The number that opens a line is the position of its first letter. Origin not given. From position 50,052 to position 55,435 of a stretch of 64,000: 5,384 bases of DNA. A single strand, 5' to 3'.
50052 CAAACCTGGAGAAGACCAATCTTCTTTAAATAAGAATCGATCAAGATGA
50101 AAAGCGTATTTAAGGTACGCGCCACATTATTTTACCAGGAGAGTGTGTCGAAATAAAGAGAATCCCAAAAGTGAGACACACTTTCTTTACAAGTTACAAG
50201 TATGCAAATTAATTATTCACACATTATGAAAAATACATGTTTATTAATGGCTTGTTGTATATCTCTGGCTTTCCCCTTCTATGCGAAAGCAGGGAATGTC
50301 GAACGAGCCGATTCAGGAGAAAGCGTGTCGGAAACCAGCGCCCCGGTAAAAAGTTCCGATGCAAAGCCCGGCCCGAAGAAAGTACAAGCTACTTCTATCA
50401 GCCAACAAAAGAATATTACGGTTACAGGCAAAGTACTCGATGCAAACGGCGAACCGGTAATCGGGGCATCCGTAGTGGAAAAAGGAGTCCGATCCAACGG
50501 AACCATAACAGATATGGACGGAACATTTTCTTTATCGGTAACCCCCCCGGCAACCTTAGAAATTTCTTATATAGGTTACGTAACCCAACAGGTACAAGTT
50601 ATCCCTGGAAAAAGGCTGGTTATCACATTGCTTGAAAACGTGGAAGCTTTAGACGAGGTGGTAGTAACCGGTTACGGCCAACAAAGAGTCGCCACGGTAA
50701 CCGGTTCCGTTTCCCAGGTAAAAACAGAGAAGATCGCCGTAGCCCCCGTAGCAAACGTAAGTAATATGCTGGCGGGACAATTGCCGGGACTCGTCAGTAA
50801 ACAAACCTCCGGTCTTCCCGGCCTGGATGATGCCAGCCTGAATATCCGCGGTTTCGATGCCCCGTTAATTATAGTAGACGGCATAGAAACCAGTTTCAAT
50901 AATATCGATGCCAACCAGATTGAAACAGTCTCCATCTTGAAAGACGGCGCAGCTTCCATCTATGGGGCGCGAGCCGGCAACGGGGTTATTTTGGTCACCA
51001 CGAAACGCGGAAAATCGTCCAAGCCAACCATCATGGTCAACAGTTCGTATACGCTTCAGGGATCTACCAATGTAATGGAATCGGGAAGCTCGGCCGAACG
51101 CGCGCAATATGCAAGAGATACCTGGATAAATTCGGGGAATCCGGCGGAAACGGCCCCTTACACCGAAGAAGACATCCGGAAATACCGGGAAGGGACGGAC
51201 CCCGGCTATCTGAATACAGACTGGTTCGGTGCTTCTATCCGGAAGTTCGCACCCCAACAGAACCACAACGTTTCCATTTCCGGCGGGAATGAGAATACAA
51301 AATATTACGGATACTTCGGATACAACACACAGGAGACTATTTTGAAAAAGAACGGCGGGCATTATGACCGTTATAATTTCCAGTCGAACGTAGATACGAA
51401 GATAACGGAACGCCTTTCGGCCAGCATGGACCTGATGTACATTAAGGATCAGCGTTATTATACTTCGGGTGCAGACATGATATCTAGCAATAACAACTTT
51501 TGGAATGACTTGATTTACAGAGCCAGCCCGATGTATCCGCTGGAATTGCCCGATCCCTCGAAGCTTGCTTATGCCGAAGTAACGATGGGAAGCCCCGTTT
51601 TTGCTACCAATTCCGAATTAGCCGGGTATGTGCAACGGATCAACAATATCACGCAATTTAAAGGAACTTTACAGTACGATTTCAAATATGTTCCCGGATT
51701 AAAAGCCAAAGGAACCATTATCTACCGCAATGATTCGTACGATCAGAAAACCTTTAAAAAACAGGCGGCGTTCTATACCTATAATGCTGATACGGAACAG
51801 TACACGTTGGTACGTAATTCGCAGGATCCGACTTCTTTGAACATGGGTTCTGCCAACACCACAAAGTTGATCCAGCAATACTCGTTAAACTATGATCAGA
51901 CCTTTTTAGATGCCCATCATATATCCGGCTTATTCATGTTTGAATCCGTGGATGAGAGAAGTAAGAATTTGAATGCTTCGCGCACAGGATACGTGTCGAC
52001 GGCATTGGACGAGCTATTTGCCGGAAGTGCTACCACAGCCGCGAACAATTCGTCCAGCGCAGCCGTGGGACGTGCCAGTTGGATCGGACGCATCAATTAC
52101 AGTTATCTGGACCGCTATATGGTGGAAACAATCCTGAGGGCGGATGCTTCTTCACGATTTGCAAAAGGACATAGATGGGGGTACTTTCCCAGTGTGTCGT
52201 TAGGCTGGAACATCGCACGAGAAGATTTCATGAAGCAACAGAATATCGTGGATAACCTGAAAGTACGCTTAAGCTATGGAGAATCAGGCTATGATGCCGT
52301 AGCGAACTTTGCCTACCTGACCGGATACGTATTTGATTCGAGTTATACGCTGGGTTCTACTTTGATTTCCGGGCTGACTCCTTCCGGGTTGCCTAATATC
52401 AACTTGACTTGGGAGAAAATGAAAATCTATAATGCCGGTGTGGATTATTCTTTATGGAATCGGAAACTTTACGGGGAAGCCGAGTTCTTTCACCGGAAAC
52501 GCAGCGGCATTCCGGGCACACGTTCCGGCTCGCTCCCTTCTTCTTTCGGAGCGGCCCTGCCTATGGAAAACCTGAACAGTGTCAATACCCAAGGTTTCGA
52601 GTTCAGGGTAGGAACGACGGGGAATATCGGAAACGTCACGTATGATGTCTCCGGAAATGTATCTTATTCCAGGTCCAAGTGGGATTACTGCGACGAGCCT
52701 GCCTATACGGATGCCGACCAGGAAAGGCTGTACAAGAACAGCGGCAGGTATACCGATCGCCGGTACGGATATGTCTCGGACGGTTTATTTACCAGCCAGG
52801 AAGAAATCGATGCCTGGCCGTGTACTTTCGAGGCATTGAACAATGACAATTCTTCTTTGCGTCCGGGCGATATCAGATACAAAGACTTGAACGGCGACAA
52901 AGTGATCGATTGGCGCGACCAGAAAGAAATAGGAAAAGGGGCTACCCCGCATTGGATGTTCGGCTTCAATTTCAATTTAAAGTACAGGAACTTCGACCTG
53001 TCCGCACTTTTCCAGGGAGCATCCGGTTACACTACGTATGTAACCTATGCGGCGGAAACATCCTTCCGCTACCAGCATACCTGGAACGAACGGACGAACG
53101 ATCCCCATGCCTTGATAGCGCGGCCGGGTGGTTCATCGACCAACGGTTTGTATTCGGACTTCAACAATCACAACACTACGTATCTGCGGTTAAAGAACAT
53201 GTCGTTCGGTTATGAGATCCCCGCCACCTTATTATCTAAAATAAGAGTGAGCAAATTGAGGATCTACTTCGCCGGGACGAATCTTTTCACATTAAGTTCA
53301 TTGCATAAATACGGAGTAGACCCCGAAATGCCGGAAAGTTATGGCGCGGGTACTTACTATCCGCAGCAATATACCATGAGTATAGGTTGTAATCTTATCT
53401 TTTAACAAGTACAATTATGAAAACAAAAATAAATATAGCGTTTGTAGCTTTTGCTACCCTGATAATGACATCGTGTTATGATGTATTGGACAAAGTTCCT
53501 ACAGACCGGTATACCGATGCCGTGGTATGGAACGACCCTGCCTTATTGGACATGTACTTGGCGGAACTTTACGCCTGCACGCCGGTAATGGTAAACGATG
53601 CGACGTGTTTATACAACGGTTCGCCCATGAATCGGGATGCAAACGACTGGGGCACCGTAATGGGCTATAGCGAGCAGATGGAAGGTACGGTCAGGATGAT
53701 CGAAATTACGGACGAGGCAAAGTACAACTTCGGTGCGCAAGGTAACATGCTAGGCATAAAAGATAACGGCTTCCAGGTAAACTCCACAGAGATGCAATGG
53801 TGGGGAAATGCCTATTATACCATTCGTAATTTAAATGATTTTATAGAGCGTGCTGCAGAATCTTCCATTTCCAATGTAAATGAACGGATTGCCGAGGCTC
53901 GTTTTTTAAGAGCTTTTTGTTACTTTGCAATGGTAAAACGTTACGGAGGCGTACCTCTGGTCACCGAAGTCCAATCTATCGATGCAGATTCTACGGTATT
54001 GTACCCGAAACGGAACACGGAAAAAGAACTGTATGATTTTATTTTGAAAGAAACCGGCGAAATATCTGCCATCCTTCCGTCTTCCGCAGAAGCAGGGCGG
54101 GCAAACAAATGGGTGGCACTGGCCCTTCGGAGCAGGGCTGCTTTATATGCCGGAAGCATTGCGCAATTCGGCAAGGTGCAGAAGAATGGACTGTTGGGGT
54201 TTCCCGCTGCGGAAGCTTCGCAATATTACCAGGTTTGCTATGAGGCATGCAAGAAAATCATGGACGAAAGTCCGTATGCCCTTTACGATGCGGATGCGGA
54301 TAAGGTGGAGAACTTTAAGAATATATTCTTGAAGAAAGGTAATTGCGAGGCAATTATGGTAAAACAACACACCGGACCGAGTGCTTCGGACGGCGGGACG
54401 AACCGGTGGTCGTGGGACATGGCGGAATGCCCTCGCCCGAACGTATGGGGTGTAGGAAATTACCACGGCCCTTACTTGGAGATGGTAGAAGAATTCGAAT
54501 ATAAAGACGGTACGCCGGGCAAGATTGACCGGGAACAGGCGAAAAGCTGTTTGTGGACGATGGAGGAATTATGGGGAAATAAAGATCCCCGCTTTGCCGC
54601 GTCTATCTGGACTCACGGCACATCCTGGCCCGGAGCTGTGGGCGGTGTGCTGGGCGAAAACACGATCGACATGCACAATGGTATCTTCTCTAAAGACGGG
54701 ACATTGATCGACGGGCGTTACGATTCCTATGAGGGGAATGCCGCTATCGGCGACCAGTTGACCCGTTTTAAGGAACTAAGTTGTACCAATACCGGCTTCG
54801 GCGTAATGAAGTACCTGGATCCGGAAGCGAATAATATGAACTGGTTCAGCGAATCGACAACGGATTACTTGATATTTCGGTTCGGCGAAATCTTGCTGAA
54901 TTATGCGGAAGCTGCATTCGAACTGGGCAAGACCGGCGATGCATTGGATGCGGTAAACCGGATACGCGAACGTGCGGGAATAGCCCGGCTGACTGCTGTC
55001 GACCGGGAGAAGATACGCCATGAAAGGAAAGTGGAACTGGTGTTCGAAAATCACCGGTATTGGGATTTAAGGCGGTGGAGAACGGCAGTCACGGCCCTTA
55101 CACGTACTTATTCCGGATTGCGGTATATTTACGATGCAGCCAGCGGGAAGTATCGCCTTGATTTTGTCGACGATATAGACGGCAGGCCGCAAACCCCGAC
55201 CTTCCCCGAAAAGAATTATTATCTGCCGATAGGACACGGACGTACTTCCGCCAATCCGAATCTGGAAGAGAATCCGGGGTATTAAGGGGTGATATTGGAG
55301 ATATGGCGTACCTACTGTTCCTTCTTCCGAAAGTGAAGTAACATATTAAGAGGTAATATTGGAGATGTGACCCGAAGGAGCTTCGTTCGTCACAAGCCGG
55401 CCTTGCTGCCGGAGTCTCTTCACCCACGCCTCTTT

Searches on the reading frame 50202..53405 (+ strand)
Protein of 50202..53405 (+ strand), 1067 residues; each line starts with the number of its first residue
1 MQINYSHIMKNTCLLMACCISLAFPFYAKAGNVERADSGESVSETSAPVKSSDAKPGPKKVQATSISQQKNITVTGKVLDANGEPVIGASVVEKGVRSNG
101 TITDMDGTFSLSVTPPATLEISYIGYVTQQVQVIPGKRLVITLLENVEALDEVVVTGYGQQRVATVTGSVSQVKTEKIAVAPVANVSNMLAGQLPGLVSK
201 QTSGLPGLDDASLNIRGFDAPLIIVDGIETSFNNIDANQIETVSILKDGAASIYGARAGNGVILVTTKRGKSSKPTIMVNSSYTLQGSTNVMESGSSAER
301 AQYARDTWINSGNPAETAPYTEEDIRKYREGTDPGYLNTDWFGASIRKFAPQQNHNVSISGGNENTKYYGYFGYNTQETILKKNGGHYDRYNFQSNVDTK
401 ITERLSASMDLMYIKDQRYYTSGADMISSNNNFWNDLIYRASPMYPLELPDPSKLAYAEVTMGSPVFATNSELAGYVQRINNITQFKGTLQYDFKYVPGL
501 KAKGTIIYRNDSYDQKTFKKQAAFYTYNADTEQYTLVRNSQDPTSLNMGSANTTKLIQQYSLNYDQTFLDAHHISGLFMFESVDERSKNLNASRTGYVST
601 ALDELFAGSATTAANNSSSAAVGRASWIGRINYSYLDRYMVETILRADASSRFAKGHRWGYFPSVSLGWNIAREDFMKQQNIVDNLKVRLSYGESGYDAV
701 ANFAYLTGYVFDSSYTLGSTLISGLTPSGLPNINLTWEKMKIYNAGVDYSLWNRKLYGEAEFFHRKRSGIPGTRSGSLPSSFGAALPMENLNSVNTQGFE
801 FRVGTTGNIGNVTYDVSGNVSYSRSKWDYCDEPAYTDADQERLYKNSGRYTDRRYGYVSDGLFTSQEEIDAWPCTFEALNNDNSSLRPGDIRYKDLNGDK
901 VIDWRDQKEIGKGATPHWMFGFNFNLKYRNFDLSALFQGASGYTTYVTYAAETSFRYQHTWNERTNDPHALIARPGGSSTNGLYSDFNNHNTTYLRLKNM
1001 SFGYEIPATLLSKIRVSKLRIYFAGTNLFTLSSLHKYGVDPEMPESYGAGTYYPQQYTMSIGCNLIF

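Call 69: search_protein_families(library=pfam, proteins=[window:50202-53405:+], max_evalue=0.00001)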
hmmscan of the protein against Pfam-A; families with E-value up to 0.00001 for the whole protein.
window:50202-53405:+ (1067 aa): 3 families
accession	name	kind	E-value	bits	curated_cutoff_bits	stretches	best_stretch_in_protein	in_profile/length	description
PF07715.20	Plug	-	1e-16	61.8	23.9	1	164-262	3-107/107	TonB-dependent Receptor Plug Domain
PF13715.12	CarbopepD_reg_2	-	6.6e-15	55.4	32.2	1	74-155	1-88/88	CarboxypepD_reg-like domain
PF13620.12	CarboxypepD_reg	-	3.6e-10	40.5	32.3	1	73-138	1-74/82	Carboxypeptidase regulatory-like domain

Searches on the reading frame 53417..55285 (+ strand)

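Call 71: search_protein_families(library=pfam, proteins=[window:53417-55285:+], max_evalue=0.00001)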
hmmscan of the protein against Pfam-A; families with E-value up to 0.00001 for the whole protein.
window:53417-55285:+ (622 aa): 3 families
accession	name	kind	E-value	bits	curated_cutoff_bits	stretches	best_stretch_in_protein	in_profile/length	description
PF07980.17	SusD_RagB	-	1.9e-52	179.2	23.1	1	311-622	2-297/297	SusD family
PF14322.12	SusD-like_3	-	6.2e-17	62.9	27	1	116-242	65-190/191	Starch-binding associating with outer membrane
PF12771.13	SusD-like_2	-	4.7e-07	29.4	27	1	122-213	54-143/415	Starch-binding associating with outer membrane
